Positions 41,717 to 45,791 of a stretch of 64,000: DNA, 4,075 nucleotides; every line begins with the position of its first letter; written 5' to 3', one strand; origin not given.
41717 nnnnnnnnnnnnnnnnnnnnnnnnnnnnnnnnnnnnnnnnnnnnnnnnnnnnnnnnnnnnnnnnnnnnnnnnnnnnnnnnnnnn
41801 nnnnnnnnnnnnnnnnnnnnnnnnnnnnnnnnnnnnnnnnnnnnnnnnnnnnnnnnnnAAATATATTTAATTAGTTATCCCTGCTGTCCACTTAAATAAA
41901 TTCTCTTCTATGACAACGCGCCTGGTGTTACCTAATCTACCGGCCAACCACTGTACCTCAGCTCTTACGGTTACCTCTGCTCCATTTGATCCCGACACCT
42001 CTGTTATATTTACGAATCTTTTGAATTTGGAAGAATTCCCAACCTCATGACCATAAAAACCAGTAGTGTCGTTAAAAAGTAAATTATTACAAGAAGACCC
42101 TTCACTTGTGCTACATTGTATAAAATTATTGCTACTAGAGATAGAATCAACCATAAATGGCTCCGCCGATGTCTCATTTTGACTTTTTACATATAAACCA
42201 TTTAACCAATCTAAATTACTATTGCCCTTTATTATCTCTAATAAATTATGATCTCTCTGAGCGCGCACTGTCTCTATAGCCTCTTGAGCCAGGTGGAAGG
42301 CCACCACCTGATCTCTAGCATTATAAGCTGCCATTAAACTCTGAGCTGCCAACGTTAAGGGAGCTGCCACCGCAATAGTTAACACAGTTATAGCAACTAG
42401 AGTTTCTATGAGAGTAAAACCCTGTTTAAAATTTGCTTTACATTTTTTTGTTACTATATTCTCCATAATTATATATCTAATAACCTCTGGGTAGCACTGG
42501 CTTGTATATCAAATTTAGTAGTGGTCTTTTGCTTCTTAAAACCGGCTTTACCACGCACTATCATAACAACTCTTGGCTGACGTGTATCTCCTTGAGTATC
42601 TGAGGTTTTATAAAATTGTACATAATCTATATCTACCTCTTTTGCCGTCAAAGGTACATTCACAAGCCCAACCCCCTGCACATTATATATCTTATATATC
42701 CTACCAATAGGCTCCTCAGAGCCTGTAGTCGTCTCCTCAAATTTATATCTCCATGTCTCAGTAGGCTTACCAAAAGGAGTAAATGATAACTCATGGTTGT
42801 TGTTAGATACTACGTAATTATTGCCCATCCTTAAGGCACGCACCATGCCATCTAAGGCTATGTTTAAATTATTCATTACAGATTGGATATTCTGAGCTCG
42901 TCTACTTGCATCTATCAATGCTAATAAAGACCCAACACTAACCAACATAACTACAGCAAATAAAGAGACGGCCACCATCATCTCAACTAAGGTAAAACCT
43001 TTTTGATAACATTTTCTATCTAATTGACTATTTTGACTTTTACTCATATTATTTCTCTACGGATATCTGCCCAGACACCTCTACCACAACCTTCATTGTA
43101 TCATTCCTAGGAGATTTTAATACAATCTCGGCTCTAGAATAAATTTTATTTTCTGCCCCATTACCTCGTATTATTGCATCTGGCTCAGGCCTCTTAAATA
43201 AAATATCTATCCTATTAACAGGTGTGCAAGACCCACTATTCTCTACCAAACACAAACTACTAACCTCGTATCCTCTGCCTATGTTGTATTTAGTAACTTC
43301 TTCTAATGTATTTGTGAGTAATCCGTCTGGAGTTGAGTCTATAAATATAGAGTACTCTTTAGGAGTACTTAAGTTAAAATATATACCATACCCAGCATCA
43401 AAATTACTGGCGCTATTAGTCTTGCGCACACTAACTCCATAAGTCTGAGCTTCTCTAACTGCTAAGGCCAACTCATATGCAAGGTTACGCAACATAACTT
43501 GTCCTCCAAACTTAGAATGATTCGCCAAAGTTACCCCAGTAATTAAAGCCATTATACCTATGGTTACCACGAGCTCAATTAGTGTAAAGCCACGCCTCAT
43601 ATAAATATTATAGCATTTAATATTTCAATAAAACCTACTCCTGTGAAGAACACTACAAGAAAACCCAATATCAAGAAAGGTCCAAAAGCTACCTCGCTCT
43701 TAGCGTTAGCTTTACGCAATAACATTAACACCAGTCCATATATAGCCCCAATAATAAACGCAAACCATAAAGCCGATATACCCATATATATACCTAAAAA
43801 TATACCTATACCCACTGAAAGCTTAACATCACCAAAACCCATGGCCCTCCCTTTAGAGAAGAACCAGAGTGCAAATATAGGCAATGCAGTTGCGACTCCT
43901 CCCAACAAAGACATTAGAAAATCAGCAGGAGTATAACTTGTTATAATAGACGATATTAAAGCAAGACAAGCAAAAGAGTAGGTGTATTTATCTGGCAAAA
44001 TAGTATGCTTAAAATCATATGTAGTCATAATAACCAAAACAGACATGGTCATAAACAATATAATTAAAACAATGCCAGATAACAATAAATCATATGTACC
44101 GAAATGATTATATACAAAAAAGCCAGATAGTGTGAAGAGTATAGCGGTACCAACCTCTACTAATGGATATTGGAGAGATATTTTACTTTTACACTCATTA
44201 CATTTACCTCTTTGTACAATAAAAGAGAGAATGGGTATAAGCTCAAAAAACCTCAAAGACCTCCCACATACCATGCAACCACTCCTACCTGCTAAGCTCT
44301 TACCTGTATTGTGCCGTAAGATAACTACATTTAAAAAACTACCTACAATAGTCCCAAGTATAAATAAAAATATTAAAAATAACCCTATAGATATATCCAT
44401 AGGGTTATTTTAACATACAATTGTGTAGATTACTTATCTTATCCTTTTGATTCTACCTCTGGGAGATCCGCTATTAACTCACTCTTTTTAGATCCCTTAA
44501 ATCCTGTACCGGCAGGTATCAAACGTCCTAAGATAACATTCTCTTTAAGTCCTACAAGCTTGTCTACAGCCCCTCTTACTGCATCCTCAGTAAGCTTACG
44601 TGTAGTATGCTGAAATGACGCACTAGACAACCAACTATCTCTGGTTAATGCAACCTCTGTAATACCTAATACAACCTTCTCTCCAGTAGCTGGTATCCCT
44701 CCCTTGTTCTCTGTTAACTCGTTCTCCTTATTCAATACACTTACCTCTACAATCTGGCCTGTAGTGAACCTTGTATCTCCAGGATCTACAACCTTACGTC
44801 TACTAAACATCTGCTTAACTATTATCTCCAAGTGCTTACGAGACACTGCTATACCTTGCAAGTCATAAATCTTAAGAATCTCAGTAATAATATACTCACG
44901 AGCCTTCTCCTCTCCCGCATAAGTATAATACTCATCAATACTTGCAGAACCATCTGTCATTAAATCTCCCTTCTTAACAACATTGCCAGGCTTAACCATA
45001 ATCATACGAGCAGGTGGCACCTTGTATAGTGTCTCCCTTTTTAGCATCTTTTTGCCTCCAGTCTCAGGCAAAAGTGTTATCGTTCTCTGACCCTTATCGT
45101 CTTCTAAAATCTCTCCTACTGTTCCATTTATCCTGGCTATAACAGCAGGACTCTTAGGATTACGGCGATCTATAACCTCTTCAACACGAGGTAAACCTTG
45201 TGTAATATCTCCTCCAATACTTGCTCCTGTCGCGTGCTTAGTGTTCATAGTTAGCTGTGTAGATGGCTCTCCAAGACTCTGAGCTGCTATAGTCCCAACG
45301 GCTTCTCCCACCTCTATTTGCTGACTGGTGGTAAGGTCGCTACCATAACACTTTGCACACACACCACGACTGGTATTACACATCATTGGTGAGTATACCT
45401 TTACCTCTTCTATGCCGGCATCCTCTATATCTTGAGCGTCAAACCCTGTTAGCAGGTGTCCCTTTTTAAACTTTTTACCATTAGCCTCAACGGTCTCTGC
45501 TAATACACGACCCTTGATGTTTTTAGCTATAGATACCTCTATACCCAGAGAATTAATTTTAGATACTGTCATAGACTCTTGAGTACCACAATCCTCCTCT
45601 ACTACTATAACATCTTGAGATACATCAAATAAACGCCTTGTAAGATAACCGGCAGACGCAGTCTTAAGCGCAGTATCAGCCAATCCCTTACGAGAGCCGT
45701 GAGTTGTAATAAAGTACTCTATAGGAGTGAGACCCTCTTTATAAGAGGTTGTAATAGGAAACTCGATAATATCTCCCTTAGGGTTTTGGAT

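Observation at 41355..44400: Four prepilin-type pilin genes plus a prepilin peptidase embedded between rpoBC and ligA-groESL-gatCAB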

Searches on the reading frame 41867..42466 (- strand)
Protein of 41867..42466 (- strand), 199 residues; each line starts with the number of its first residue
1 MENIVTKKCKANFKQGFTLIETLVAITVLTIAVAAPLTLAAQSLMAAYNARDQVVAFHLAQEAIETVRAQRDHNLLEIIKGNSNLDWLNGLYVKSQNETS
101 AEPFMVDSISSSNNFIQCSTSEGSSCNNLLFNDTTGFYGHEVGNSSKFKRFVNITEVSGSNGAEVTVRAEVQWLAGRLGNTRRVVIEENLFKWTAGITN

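Call 6: search_protein_families(library=pfam, proteins=[window:41867-42466:-], max_evalue=1)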
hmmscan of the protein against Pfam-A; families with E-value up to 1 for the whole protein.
window:41867-42466:- (199 aa): 4 families
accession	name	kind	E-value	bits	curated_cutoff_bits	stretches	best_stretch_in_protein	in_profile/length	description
PF07963.17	N_methyl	-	1.6e-06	27.9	21.2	1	14-35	4-25/27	Prokaryotic N-terminal methylation motif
PF20115.4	DUF6505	-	0.13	12.2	23.9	1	5-68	42-111/159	Family of unknown function (DUF6505)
PF11773.13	ComGE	-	0.18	12.2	25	1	19-74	2-57/82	Competence system putative prepilin ComGE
PF22150.1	Tt1218-like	-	0.77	10.3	27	0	42-72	5-35/76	Type IV pilin Tt1218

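Call 7: search_protein_families(library=ncbifam, proteins=[window:41867-42466:-], max_evalue=1)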
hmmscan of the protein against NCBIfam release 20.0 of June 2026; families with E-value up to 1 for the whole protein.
window:41867-42466:- (199 aa): 16 families
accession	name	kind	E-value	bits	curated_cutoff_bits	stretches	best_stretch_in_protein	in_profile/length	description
TIGR02523.1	type_IV_pilV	equivalog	3.3e-08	34.1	52.2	1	15-86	2-73/139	type IV pilus modification protein PilV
NF041013.1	T4P_ComGE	equivalog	9.4e-07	28.9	49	1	14-72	3-61/83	competence type IV pilus minor pilin ComGE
TIGR01707.1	gspI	equivalog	1.3e-06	28.8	44.35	1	16-69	1-54/101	type II secretion system minor pseudopilin GspI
TIGR02532.1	IV_pilin_GFxxxE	domain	9.1e-06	25.3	16.3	1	14-35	1-22/24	prepilin-type N-terminal cleavage/methylation domain-containing protein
TIGR02599.1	TIGR02599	subfamily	0.00026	20.3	256.5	1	16-70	1-55/361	Verru_Chthon cassette protein C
NF038303.1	EPS_HpsB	equivalog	0.0011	19.1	150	1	14-126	2-102/211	hormogonium polysaccharide secretion pseudopilin HpsB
NF041002.1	pilin_ComGF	equivalog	0.0034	17.6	80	1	15-35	2-22/139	competence type IV pilus minor pilin ComGF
NF007800.0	PRK10506.1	equivalog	0.0035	17.2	158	1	11-37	5-31/163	prepilin peptidase-dependent protein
TIGR01710.1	typeII_sec_gspG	equivalog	0.04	13.9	88.85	1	15-60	1-48/134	type II secretion system major pseudopilin GspG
NF007660.0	PRK10332.1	equivalog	0.044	14.3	86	1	12-54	6-47/107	prepilin-type N-terminal cleavage/methylation domain-containing protein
TIGR01708.2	typeII_sec_gspH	equivalog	0.056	13.4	80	1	15-40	2-27/169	type II secretion system minor pseudopilin GspH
NF038304.1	EPS_HpsC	equivalog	0.059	12.9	200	1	8-39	14-44/318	hormogonium polysaccharide secretion pseudopilin HpsC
NF040982.1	ComGD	equivalog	0.065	13.6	70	1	15-45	2-31/139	competence type IV pilus minor pilin ComGD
TIGR01711.1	gspJ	equivalog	0.086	12.6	64.85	1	15-56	1-37/192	type II secretion system minor pseudopilin GspJ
NF007862.0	PRK10574.1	equivalog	0.087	12.9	138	1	14-36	4-26/145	prepilin peptidase-dependent pilin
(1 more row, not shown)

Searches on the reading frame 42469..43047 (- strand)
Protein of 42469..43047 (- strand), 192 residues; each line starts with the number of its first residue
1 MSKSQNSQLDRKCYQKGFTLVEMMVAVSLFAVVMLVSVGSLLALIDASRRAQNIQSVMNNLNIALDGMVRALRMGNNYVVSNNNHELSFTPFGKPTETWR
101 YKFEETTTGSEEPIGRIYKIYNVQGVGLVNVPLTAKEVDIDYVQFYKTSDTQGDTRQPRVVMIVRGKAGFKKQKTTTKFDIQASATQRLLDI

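Call 6: search_protein_families(library=pfam, proteins=[window:42469-43047:-], max_evalue=1)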
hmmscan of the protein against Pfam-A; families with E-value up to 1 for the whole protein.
window:42469-43047:- (192 aa): 1 family
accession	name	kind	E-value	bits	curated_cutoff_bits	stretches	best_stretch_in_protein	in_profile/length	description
PF07963.17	N_methyl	-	2.3e-09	36.8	21.2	1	14-36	3-25/27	Prokaryotic N-terminal methylation motif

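Call 7: search_protein_families(library=ncbifam, proteins=[window:42469-43047:-], max_evalue=1)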
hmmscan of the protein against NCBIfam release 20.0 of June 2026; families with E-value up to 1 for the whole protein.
window:42469-43047:- (192 aa): 22 families
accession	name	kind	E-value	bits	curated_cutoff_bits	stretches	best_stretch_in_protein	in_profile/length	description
NF041013.1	T4P_ComGE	equivalog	6.1e-07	29.5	49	1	15-88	3-77/83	competence type IV pilus minor pilin ComGE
TIGR02532.1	IV_pilin_GFxxxE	domain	1.9e-06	27.5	16.3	1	15-36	1-22/24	prepilin-type N-terminal cleavage/methylation domain-containing protein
TIGR02599.1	TIGR02599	subfamily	4.7e-05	22.8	256.5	1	17-74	1-58/361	Verru_Chthon cassette protein C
TIGR01708.2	typeII_sec_gspH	equivalog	0.00022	21.3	80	1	15-102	1-84/169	type II secretion system minor pseudopilin GspH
NF041002.1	pilin_ComGF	equivalog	0.00033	20.9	80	1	15-84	1-68/139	competence type IV pilus minor pilin ComGF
NF040999.1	pilin_ComGC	equivalog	0.00044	20.4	75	1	15-41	1-27/84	competence type IV pilus major pilin ComGC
NF007848.0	PRK10557.1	equivalog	0.0008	18.8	120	1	12-67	7-62/192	prepilin peptidase-dependent protein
NF038304.1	EPS_HpsC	equivalog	0.0015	18.2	200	1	6-72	11-77/318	hormogonium polysaccharide secretion pseudopilin HpsC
TIGR02596.1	TIGR02596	subfamily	0.0016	18.6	70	1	18-65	1-48/196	Verru_Chthon cassette protein D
TIGR01711.1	gspJ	equivalog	0.0022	17.8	64.85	1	16-73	1-58/192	type II secretion system minor pseudopilin GspJ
NF007862.0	PRK10574.1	equivalog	0.0028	17.8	138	1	15-45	4-34/145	prepilin peptidase-dependent pilin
TIGR01710.1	typeII_sec_gspG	equivalog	0.0029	17.6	88.85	1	16-68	1-52/134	type II secretion system major pseudopilin GspG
NF047828.1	T3SSXpsI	equivalog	0.005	16.9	150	1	15-51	1-34/132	type II secretion system protein XpsI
NF007800.0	PRK10506.1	equivalog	0.0085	15.9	158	1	14-58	7-51/163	prepilin peptidase-dependent protein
NF040982.1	ComGD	equivalog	0.011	16.1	70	1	15-58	1-44/139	competence type IV pilus minor pilin ComGD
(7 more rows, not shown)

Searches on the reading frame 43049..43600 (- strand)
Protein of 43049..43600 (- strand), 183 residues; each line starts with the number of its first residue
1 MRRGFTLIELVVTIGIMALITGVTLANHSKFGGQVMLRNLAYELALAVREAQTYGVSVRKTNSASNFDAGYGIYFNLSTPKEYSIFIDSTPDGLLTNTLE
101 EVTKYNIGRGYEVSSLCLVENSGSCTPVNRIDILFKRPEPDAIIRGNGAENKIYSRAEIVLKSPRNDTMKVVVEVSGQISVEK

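Call 6: search_protein_families(library=pfam, proteins=[window:43049-43600:-], max_evalue=1)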
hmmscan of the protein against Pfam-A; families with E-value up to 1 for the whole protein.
window:43049-43600:- (183 aa): 3 families
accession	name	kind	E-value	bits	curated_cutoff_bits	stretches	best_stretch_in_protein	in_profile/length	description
PF07963.17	N_methyl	-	1.5e-05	24.8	21.2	1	2-24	4-26/27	Prokaryotic N-terminal methylation motif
PF11765.13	Hyphal_reg_CWP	-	0.03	13.6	28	1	59-141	226-311/328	Hyphally regulated cell wall protein N-terminal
PF20969.2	MASE11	-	0.12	12.8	27.3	1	6-63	9-66/168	MASE11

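Call 7: search_protein_families(library=ncbifam, proteins=[window:43049-43600:-], max_evalue=1)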
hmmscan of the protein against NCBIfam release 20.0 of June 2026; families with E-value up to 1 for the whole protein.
window:43049-43600:- (183 aa): 12 families
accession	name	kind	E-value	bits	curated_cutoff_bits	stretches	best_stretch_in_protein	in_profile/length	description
TIGR02532.1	IV_pilin_GFxxxE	domain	1.7e-05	24.5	16.3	1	2-24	1-23/24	prepilin-type N-terminal cleavage/methylation domain-containing protein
TIGR01708.2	typeII_sec_gspH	equivalog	0.0001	22.4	80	1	3-54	2-53/169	type II secretion system minor pseudopilin GspH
NF007862.0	PRK10574.1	equivalog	0.00097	19.3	138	1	2-30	4-32/145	prepilin peptidase-dependent pilin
NF007800.0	PRK10506.1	equivalog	0.0017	18.2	158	1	2-44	8-50/163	prepilin peptidase-dependent protein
NF041775.1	typeIV_PilA_Myxo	equivalog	0.013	15.5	400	1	2-33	10-41/214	type IV pilin protein PilA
NF040982.1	ComGD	equivalog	0.022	15.2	70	1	3-61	2-60/139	competence type IV pilus minor pilin ComGD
NF047828.1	T3SSXpsI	equivalog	0.033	14.2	150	1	3-46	2-45/132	type II secretion system protein XpsI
NF041013.1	T4P_ComGE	equivalog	0.054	13.6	49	1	3-27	4-28/83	competence type IV pilus minor pilin ComGE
TIGR02596.1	TIGR02596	subfamily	0.06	13.4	70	1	5-56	1-56/196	Verru_Chthon cassette protein D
TIGR01707.1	gspI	equivalog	0.079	13.5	44.35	1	4-61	1-57/101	type II secretion system minor pseudopilin GspI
TIGR01710.1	typeII_sec_gspG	equivalog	0.13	12.3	88.85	1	3-26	1-24/134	type II secretion system major pseudopilin GspG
TIGR01711.1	gspJ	equivalog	0.23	11.3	64.85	1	3-21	1-19/192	type II secretion system minor pseudopilin GspJ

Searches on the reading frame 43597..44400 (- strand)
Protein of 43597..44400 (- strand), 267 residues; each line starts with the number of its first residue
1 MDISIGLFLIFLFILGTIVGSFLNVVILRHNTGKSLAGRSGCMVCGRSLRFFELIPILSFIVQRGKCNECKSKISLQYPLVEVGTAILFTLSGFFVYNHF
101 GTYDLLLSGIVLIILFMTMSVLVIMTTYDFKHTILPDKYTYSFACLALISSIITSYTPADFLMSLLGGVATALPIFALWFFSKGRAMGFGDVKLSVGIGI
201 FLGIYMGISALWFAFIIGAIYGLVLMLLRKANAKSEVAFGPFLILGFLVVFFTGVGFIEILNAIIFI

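Call 6: search_protein_families(library=pfam, proteins=[window:43597-44400:-], max_evalue=1)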
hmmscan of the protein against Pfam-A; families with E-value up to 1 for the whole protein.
window:43597-44400:- (267 aa): 2 families
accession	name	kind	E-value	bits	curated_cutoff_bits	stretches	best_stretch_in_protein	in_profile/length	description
PF06750.18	A24_N_bact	-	6.7e-28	97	23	1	14-92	1-80/84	Bacterial Peptidase A24 N-terminal domain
PF01478.23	Peptidase_A24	-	3.7e-15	56.7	26.5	1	118-223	3-104/104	Type IV leader peptidase family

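Call 7: search_protein_families(library=ncbifam, proteins=[window:43597-44400:-], max_evalue=1)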
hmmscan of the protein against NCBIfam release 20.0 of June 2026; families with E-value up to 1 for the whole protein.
window:43597-44400:- (267 aa): 2 families
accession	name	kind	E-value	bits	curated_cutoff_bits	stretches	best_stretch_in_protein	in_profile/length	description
TIGR04104.1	cxxc_20_cxxc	subfamily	0.0002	21.7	45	1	42-126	3-86/93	TIGR04104 family putative zinc finger protein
NF033232.1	small_YtzI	equivalog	0.0062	15.9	33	1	109-134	8-33/41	YtzI protein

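Call 32: find_related_loci(query=A2, collection=metagenome_contigs, flank=7000)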
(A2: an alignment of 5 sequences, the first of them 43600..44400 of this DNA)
Query A2 (267 aa) in metagenome_contigs; peptide patterns used: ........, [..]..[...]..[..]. (x = any residue, [..] = any of these).
203 stretches matched a pattern; 37 encode a relative of the query (tblastn E <= 1e-3); 37 distinct loci.
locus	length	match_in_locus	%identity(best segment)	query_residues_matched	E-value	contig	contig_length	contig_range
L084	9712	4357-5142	66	1-267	3e-111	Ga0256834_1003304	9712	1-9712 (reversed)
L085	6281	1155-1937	63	1-267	3e-100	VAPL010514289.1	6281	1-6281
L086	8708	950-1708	47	9-251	9e-65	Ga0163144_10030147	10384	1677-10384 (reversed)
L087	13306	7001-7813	45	7-267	7e-64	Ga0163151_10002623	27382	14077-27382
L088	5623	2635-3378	46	18-255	4e-63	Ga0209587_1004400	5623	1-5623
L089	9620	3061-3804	48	10-254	1e-62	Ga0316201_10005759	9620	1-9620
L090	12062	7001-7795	46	12-262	2e-62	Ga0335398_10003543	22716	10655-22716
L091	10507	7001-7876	41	2-258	8e-62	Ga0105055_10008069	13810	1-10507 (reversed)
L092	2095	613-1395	43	5-252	5e-61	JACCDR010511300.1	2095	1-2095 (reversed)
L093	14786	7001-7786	45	12-259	2e-59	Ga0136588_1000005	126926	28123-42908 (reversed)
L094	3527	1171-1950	45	15-266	2e-58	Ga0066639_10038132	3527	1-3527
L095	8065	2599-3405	42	1-262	2e-58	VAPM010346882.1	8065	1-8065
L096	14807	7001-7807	42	1-262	2e-58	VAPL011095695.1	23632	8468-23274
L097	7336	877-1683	41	1-252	1e-57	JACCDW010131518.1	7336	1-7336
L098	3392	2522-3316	43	7-252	1e-57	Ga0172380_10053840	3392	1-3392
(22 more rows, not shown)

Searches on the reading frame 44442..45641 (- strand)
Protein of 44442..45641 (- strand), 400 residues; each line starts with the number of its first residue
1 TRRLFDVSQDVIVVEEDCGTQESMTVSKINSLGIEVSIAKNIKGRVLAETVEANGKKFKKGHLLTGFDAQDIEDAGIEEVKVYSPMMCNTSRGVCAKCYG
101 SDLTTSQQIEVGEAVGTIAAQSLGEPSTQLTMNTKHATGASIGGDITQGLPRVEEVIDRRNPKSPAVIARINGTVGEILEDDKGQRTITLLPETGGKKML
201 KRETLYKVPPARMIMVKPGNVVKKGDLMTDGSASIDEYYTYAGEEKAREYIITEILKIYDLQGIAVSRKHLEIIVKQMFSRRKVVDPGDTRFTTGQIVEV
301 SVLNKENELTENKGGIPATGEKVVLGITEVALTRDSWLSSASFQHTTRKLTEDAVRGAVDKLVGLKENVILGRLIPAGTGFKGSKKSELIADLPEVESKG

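Call 16: find_related_loci(query=window:44442-45641:-, collection=genome_contigs, flank=10000)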
Query window:44442-45641:- (400 aa) in genome_contigs; peptide patterns used: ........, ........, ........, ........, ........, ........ (x = any residue, [..] = any of these).
599 stretches matched a pattern (row limit reached: there are more); 510 encode a relative of the query (tblastn E <= 1e-3); the best 80 are kept; 80 distinct loci.
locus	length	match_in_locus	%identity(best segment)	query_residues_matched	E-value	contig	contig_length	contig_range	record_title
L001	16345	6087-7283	87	1-399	0e+0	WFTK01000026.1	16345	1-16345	MAG: Patescibacteria group bacterium isolate S139_169 k151_606580, whole genome shotgun sequence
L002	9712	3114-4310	83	1-399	0e+0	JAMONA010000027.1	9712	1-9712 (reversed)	MAG: Candidatus Kaiserbacteria bacterium isolate 4281-140_metabat1_scaf2bin.078 4281-140_scaffold_3371_c1, whole genome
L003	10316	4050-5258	83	1-399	0e+0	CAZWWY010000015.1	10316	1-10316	MAG TPA_asm: uncultured Candidatus Saccharibacteria bacterium isolate SRP128015_co1_457 genome assembly, contig: NODE_10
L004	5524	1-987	81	66-394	0e+0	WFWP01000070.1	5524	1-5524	MAG: Patescibacteria group bacterium isolate S141_160 k151_321803, whole genome shotgun sequence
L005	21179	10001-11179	57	1-390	7e-142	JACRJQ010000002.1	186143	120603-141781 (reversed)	MAG: Candidatus Taylorbacteria bacterium isolate NC_groundwater_1833_Pr3_B-0.1um_56_22 SR-2_scaffold_141_71709, whole ge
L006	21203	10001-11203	57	1-398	1e-141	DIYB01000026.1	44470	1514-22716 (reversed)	MAG TPA_asm: Patescibacteria group bacterium UBA6065 UBA6065_contig_1785, whole genome shotgun sequence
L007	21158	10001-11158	58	1-386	1e-141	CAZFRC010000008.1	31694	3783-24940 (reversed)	MAG TPA_asm: uncultured Candidatus Saccharibacteria bacterium isolate binchicken_co58_84 genome assembly, contig: NODE_1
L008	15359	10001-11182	58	1-391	1e-140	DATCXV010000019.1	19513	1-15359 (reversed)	MAG TPA_asm: Candidatus Paceibacterota bacterium isolate SMAG_U7448 k141_340063, whole genome shotgun sequence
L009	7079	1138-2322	56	1-390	4e-140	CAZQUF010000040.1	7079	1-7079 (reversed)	MAG TPA_asm: uncultured Candidatus Saccharibacteria bacterium isolate binchicken_co50_64 genome assembly, contig: NODE_1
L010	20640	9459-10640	58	1-390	5e-140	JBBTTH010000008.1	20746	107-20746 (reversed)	MAG: Patescibacteria group bacterium isolate H32-bin108_1 H32_bin108_1_000000000008, whole genome shotgun sequence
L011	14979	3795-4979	58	1-390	9e-140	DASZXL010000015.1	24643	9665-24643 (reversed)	MAG TPA_asm: Candidatus Paceibacterota bacterium isolate SMAG_U6182 k141_370852, whole genome shotgun sequence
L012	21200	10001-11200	57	1-394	8e-140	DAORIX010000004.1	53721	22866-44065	MAG TPA_asm: Candidatus Paceibacterota bacterium isolate AMR_MDS_5566 NODE_82_length_53721_cov_7.383576, whole genome sh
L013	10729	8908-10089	57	1-390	2e-139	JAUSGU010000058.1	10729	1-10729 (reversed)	MAG: bacterium isolate E14_metabat.bin.148 E14_k141_1321537, whole genome shotgun sequence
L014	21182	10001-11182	57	1-390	7e-139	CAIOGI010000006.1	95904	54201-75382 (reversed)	MAG: Candidatus Taylorbacteria bacterium isolate Loclat_bin-01970 genome assembly, contig: bin-01970:06/13, whole genome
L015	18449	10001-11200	57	1-394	5e-139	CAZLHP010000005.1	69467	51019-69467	MAG TPA_asm: uncultured Candidatus Saccharibacteria bacterium isolate SRP286056_co1_109 genome assembly, contig: NODE_33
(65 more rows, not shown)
